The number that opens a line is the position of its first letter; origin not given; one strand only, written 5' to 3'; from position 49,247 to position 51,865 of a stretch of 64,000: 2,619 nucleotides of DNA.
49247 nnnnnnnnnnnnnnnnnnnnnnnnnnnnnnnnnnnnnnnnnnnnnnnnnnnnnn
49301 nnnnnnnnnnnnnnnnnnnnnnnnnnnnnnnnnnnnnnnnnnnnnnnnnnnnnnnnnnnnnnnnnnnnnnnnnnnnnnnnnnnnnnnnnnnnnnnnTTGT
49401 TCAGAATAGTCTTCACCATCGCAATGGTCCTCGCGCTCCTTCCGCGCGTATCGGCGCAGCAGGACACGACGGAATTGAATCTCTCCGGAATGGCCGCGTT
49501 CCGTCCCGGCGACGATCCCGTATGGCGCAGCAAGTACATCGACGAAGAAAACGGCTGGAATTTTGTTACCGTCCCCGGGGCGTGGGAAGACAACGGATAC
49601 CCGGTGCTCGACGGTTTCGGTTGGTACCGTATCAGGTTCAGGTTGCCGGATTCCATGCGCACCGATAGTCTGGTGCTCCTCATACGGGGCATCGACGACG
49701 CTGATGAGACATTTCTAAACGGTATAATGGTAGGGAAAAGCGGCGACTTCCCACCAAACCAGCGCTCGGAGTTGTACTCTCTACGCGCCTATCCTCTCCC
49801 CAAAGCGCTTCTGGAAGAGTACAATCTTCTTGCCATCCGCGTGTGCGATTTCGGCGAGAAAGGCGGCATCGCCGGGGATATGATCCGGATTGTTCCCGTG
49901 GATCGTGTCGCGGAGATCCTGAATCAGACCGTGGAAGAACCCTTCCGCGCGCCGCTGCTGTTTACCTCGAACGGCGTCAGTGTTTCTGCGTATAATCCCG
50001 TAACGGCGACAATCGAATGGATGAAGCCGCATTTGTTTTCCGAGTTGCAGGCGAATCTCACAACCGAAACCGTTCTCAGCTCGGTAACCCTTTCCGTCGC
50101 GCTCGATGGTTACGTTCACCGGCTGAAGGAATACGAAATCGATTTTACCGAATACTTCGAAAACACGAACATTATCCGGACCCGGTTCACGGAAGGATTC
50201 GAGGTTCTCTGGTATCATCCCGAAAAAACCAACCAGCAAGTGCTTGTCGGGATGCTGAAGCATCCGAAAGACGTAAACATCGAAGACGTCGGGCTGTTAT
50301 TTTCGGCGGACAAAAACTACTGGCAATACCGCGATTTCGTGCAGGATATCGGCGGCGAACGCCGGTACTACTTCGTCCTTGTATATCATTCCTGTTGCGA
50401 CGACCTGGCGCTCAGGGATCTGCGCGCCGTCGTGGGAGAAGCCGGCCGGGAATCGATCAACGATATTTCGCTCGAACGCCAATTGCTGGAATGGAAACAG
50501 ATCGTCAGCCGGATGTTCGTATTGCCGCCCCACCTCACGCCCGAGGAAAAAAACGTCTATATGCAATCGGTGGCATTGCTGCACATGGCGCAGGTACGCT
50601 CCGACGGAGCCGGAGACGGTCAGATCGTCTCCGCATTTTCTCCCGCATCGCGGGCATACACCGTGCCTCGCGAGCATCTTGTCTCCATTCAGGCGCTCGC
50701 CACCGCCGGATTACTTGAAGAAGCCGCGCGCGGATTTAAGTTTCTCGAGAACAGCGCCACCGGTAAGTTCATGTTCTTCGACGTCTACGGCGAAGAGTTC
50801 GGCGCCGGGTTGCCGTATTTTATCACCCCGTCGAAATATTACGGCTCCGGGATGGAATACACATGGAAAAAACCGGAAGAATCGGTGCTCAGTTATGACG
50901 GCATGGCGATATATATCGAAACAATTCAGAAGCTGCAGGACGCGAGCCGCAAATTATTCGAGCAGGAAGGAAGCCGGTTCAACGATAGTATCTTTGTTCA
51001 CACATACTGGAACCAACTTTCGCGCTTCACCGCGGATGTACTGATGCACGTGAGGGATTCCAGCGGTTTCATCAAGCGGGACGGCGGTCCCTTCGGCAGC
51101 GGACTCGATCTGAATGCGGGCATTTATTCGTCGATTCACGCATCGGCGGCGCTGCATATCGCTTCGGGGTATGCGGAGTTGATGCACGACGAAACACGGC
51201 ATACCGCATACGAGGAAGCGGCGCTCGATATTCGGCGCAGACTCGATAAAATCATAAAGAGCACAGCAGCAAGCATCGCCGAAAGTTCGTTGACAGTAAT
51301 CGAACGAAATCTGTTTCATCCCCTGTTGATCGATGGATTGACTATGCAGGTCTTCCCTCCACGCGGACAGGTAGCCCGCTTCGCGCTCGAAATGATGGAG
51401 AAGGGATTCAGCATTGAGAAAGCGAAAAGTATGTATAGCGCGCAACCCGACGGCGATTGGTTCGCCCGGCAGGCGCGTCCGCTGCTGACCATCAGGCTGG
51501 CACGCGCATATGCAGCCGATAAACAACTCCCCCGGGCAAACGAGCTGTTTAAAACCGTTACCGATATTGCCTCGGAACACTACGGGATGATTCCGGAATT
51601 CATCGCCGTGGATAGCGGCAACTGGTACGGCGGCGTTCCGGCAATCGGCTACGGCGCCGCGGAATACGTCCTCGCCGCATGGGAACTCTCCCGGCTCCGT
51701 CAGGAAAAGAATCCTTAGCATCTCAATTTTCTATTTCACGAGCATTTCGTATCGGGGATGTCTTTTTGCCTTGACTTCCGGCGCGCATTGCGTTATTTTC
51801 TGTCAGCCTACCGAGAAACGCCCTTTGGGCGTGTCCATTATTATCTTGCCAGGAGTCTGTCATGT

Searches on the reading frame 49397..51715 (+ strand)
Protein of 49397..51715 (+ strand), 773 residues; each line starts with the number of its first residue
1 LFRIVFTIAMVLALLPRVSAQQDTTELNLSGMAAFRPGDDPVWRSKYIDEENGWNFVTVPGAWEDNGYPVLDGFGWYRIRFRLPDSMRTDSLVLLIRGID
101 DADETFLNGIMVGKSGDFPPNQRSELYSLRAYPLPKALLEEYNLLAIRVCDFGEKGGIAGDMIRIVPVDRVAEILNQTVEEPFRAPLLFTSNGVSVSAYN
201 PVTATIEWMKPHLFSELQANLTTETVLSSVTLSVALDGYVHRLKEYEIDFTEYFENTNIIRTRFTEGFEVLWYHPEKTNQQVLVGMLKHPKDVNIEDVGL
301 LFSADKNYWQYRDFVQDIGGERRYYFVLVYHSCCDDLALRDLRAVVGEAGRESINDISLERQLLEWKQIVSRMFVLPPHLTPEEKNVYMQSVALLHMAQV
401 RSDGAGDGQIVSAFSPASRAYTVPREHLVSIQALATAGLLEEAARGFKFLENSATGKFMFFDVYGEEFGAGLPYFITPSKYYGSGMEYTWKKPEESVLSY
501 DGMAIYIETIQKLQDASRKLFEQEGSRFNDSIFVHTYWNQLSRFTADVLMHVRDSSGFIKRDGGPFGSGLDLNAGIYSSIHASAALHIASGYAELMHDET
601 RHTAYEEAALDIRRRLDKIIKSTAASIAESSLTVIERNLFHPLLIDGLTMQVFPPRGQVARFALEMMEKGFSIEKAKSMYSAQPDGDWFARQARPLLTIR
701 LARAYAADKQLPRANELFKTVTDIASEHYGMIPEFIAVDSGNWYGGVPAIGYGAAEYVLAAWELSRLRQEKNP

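Call 3: search_protein_families(library=pfam, proteins=[window:49397-51715:+], max_evalue=1)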
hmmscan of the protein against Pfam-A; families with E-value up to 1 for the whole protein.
window:49397-51715:+ (773 aa): 1 family
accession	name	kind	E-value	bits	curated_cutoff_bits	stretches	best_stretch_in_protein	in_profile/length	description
PF02837.24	Glyco_hydro_2_N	-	0.003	18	28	1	55-116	47-108/169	Glycosyl hydrolases family 2, sugar binding domain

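Call 4: search_protein_families(library=ncbifam, proteins=[window:49397-51715:+], max_evalue=1)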
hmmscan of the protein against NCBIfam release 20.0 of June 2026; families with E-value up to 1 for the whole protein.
window:49397-51715:+ (773 aa): 3 families
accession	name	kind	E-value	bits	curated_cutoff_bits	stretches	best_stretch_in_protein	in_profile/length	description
NF041463.1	GalB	equivalog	0.02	12.7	900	1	71-114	132-175/869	beta-galactosidase GalB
NF041462.1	GalA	equivalog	0.069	11.2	900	1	73-115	82-124/763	beta-galactosidase GalA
NF052611.1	beta_gal_Bga2A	equivalog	0.16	9.9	999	1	75-149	115-181/1007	beta-galactosidase, LacZ type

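Call 64: find_homologous_proteins(query=window:49397-51715:+, max_evalue=0.00001)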
Query window:49397-51715:+ (773 aa): 52 proteins with E <= 0.00001 among 8000 candidates.
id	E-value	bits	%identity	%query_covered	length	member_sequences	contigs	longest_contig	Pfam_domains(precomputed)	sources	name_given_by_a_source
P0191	0.0e+0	1756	100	99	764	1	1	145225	-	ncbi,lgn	-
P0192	0.0e+0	1191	65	97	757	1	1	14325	-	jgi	jgi:hypothetical protein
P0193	0.0e+0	1046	58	97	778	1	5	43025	-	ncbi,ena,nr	ncbi:MAG: hypothetical protein CL946_02350 [Ectothiorhodospiraceae bacterium]|nr:hypothetical protei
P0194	6.5e-240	817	48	98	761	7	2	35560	-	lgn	-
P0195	8.8e-232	790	47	97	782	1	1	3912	-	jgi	jgi:hypothetical protein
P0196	6.4e-226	770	46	99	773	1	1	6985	-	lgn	-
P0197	5.4e-225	767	47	99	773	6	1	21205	-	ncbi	-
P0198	2.8e-221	755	45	98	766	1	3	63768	-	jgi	jgi:hypothetical protein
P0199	6.1e-217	741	44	97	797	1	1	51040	-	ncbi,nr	ncbi:MAG: hypothetical protein QHI48_03580 [Bacteroidota bacterium]|nr:hypothetical protein [Bactero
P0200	3.2e-216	738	45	97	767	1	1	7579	-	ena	-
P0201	5.2e-209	714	44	96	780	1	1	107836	-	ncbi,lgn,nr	ncbi:MAG: hypothetical protein HY962_05435 [Ignavibacteriae bacterium]|nr:hypothetical protein [Igna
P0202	9.0e-209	714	45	96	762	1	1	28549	-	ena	-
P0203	6.6e-208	711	44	96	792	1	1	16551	-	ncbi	-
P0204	5.3e-206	704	43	99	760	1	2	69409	-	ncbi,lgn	ncbi:MAG: hypothetical protein WBQ23_01875 [Bacteroidota bacterium]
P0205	5.7e-205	701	44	97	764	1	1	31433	-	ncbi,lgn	-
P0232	3.8e-61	225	27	98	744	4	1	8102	PF00723.28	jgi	jgi:hypothetical protein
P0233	4.6e-61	225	27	94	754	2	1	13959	PF00723.28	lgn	-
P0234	1.3e-56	211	26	94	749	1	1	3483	PF00723.28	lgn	-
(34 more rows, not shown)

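Call 65: find_encoding_contigs(protein=P0191, flank=10000, max_places=2)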
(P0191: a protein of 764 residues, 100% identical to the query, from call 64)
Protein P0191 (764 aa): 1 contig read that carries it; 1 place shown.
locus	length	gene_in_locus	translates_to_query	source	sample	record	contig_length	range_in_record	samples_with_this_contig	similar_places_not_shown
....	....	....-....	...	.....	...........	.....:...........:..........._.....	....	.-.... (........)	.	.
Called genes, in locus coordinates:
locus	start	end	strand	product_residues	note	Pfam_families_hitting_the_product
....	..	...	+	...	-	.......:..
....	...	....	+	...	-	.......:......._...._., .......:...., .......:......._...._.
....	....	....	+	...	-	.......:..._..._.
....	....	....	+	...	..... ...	-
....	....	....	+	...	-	?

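Call 72: find_encoding_contigs(protein=P0193, flank=8000, max_places=1)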
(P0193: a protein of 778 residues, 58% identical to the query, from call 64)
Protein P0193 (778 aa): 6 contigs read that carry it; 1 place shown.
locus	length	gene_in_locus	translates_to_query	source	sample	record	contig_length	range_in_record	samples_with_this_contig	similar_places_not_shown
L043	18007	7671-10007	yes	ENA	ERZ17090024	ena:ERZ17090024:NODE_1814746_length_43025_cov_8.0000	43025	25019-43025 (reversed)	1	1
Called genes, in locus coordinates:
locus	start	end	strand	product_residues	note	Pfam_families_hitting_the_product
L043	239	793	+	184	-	PF01641:SelR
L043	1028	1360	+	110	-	PF04480:DUF559, PF18741:MTES_1575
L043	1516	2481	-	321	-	PF04055:Radical_SAM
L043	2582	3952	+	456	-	PF00144:Beta-lactamase, PF11954:DUF3471 (weak)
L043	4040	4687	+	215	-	PF04326:SLFN_AlbA_2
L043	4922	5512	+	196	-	PF00265:TK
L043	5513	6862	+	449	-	PF01773:Nucleos_tra2_N, PF07670:Gate, PF07662:Nucleos_tra2_C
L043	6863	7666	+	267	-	PF01048:PNP_UDP_1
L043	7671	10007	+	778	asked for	-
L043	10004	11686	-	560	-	-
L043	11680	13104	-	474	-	-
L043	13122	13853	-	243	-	PF04542:Sigma70_r2, PF08281:Sigma70_r4_2, PF04545:Sigma70_r4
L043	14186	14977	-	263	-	PF04116:FA_hydroxylase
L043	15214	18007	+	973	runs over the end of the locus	PF13229:Beta_helix, PF05048:NosD, PF12708:Pect-lyase_RHGA_epim (faint), PF13229:Beta_helix, PF13585:CHU_C (weak), PF13860:FlgD_ig, PF18962:Por_Secre_tail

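Call 73: find_encoding_contigs(protein=P0201, flank=8000, max_places=1)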
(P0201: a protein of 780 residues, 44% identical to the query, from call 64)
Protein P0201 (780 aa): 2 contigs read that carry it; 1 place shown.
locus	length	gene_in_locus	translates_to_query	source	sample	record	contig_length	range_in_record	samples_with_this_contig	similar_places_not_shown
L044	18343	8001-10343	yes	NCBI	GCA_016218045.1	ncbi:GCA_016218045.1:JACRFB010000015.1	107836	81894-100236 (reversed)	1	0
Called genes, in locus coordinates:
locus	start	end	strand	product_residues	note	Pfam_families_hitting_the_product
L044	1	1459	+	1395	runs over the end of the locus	-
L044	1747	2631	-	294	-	PF20244:DUF6599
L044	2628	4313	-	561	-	PF12801:Fer4_5, PF13187:Fer4_9 (faint), PF13484:Fer4_16 (faint), PF14697:Fer4_21 (faint), PF00037:Fer4 (weak), PF12838:Fer4_7 (weak), PF12797:Fer4_2 (weak), PF12837:Fer4_6 (weak), +2 more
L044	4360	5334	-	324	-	PF04015:DUF362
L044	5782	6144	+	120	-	PF05635:23S_rRNA_IVP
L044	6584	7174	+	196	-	PF00265:TK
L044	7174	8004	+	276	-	PF01048:PNP_UDP_1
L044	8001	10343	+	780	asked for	-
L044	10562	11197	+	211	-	PF01584:CheW (weak)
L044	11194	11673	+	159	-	-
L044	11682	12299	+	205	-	-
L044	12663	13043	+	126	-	PF14352:DUF4402 (weak)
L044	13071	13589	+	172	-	-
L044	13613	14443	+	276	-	-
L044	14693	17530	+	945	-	PF00691:OmpA (faint)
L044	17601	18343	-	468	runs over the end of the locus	PF00072:Response_reg, PF00158:Sigma54_activat, PF14532:Sigma54_activ_2, PF07728:AAA_5 (weak), PF25601:AAA_lid_14, PF02954:HTH_8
